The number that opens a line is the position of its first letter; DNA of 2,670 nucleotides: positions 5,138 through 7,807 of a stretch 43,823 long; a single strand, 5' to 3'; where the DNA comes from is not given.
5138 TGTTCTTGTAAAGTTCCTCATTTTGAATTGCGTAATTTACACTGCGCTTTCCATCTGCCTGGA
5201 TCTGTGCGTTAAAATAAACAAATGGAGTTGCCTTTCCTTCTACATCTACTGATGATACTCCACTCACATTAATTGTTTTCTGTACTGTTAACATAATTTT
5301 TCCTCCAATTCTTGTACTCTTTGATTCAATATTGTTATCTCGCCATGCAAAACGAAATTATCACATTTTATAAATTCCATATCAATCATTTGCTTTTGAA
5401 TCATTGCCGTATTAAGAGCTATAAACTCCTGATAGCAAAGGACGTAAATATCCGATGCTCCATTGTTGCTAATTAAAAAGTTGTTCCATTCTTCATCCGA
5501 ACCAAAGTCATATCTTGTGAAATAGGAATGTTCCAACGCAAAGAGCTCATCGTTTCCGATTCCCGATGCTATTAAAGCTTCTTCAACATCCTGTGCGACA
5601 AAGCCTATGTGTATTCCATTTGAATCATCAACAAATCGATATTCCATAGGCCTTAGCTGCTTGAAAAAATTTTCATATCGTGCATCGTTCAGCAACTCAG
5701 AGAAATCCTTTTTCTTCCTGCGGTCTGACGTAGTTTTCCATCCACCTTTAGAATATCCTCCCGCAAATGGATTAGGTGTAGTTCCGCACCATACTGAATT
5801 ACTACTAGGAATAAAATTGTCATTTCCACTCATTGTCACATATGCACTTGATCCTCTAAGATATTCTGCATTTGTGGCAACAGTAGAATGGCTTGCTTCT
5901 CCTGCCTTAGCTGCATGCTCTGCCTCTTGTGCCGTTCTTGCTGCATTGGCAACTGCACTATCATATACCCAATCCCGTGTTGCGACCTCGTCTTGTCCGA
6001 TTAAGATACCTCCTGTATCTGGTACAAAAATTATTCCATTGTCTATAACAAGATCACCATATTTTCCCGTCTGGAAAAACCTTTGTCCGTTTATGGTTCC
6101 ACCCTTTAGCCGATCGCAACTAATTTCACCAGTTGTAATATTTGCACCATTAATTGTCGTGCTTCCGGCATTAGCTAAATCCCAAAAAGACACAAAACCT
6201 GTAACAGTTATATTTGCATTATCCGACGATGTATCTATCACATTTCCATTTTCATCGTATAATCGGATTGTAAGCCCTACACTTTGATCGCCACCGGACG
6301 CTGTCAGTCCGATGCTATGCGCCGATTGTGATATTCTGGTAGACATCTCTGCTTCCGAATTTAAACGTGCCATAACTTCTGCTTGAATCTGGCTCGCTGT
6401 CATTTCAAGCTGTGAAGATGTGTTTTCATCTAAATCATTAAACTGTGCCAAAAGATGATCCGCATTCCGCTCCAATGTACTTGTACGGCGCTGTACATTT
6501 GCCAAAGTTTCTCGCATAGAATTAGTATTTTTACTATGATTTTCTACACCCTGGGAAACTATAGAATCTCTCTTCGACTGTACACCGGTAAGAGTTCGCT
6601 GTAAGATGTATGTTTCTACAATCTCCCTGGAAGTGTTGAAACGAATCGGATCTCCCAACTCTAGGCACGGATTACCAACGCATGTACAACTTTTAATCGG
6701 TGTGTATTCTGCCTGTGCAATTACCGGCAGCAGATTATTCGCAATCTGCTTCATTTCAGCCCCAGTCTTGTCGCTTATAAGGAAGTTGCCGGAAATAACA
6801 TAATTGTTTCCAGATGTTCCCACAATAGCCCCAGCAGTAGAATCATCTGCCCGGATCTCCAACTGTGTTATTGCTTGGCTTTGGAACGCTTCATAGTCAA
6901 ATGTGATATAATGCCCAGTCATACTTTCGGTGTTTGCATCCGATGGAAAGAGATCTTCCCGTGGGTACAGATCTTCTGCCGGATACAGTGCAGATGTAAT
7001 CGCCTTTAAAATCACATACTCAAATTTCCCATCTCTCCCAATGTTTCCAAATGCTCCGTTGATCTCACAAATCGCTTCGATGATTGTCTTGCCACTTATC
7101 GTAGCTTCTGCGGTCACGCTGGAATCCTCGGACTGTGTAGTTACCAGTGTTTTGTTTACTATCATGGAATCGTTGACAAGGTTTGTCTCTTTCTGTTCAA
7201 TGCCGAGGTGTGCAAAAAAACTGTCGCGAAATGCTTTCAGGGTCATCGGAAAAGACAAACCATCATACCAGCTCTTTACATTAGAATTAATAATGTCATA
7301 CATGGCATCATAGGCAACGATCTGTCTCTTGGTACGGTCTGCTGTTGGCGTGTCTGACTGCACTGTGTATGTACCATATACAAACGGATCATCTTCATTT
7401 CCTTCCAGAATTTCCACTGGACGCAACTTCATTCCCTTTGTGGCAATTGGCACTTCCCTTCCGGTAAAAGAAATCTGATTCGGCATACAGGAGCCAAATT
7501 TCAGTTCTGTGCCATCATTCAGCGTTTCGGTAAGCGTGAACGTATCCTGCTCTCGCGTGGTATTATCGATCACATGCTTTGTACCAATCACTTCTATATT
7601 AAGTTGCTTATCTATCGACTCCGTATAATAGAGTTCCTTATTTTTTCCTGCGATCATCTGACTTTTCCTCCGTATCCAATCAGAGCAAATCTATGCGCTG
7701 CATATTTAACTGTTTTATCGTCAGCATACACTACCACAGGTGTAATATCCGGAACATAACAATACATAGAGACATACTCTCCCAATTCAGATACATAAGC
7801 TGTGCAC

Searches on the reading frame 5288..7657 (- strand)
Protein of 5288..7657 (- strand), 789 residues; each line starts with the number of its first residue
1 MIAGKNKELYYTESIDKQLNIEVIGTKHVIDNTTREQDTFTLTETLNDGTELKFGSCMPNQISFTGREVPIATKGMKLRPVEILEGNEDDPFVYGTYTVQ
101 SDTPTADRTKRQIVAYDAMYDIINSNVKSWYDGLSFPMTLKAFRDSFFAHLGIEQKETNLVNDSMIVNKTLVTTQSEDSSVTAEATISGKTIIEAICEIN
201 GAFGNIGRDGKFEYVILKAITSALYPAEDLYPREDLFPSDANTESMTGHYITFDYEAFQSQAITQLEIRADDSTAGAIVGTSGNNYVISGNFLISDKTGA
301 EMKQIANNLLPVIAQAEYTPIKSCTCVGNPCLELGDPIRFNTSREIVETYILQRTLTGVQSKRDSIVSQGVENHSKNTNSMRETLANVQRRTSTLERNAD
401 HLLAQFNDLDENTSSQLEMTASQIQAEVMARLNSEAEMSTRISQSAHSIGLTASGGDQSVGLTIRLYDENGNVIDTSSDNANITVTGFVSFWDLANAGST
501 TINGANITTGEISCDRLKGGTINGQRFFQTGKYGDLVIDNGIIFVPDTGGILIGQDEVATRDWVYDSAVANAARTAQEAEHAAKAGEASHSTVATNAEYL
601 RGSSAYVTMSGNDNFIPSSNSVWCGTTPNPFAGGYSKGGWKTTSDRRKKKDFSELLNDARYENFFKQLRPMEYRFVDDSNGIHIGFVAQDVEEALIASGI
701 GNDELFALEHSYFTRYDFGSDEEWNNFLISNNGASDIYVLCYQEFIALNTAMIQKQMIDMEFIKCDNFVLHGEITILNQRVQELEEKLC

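Call 20: search_protein_families(library=phrogs, proteins=[window:5288-7657:-], max_evalue=0.00001)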
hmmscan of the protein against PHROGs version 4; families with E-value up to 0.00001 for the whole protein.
window:5288-7657:- (789 aa): 4 families
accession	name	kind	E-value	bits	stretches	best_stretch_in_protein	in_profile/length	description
phrog_18190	-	unknown function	8.2e-137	458.5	1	4-514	4-511/723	-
phrog_1980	-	tail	1.3e-08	35.6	1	419-694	173-378/449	tail fiber protein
phrog_36443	-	unknown function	1.3e-07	30.9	1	479-525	895-941/1238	-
phrog_31154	-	unknown function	7.5e-06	26.6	0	608-708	126-222/248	-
